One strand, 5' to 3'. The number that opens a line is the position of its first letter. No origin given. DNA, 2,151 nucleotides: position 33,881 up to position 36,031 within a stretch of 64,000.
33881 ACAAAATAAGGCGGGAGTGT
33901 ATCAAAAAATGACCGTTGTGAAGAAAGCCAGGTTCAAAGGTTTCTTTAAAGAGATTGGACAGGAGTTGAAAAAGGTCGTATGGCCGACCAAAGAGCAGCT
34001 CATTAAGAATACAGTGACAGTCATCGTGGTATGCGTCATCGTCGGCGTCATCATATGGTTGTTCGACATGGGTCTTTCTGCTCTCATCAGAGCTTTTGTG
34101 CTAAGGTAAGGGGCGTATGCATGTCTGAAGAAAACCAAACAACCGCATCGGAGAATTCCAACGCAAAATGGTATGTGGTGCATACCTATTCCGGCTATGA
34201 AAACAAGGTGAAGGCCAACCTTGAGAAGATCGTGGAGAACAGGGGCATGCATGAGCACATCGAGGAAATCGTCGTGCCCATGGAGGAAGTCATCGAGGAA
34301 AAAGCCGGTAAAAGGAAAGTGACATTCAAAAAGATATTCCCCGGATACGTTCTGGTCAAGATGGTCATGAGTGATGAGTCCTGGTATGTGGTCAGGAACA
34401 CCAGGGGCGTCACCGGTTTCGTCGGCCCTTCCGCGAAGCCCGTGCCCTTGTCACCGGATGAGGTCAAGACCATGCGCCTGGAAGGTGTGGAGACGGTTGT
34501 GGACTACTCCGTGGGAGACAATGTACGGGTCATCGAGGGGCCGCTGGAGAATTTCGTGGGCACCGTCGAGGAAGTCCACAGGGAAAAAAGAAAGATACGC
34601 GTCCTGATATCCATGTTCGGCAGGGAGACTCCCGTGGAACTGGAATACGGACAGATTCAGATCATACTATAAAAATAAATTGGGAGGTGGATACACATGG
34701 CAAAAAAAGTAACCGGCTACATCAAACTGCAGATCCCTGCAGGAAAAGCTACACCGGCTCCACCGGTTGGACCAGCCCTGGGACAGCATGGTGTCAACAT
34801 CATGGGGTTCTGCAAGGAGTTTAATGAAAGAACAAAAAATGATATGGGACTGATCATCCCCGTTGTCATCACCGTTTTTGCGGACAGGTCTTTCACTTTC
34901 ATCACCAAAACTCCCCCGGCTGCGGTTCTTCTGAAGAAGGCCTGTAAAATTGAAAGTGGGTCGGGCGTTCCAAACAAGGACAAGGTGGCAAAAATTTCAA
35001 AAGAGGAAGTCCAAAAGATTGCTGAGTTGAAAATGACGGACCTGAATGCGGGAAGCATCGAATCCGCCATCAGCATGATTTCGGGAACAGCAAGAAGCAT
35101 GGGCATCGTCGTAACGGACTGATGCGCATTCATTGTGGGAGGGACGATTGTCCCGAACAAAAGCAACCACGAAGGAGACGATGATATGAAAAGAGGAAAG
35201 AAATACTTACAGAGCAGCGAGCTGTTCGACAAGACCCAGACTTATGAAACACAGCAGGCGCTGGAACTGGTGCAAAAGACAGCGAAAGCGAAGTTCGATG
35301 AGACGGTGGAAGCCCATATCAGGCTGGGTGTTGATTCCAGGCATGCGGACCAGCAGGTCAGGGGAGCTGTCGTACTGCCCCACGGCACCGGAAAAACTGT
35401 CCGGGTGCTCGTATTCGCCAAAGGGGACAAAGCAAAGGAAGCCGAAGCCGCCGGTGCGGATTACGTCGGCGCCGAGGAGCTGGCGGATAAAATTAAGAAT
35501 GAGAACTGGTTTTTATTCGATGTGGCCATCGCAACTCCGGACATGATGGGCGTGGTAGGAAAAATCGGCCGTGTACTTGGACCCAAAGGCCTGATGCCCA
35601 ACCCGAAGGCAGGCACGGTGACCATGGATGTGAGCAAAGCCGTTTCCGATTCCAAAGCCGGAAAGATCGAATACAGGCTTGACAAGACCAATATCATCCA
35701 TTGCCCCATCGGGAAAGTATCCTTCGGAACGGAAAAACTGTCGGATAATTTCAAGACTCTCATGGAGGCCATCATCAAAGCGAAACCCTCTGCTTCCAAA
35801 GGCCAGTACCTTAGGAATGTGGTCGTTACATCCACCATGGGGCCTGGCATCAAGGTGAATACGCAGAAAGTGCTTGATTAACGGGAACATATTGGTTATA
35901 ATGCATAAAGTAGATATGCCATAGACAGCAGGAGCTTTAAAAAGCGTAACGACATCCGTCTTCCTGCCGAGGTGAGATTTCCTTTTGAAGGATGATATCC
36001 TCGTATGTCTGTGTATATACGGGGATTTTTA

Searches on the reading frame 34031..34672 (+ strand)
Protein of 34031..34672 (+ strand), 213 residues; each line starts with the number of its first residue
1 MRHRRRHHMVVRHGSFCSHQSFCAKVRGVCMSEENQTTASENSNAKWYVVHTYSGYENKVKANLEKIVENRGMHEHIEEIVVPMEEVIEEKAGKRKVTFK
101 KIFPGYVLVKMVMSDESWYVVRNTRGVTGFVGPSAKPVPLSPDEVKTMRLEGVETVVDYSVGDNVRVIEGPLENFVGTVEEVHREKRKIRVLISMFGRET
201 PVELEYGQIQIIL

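Call 53: search_protein_families(library=pfam, proteins=[window:34031-34672:+], max_evalue=0.00001)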
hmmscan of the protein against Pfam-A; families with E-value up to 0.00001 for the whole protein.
window:34031-34672:+ (213 aa): 3 families
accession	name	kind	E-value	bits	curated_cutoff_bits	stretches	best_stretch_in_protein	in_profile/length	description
PF02357.24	NusG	-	7.4e-34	116.6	22.2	1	46-149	2-93/93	Transcription termination factor nusG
PF00467.35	KOW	-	1.3e-06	28.4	22.3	1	161-186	1-26/32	KOW motif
PF23284.2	KOW2_Spt5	-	4.5e-06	26.8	28.9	0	162-205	2-43/50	Transcription elongation factor SPT5, second KOW domain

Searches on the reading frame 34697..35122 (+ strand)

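Call 53: search_protein_families(library=pfam, proteins=[window:34697-35122:+], max_evalue=0.00001)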
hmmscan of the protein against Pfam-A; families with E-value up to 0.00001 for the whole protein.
window:34697-35122:+ (141 aa): 2 families
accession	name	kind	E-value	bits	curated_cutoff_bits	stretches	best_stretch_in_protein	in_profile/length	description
PF03946.19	Ribosomal_L11_N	-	1.1e-30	105.6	32.9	1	9-66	1-58/58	Ribosomal protein L11, N-terminal domain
PF00298.24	Ribosomal_L11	-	2.3e-27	95.7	21.4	1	71-139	1-69/69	Ribosomal protein L11, RNA binding domain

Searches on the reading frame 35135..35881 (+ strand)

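Call 53: search_protein_families(library=pfam, proteins=[window:35135-35881:+], max_evalue=0.00001)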
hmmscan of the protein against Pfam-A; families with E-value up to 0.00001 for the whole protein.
window:35135-35881:+ (248 aa): 1 family
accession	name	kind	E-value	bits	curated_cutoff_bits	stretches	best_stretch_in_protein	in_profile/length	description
PF00687.26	Ribosomal_L1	-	1.5e-72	243.8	32.2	1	47-237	2-198/198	Ribosomal protein L1p/L10e family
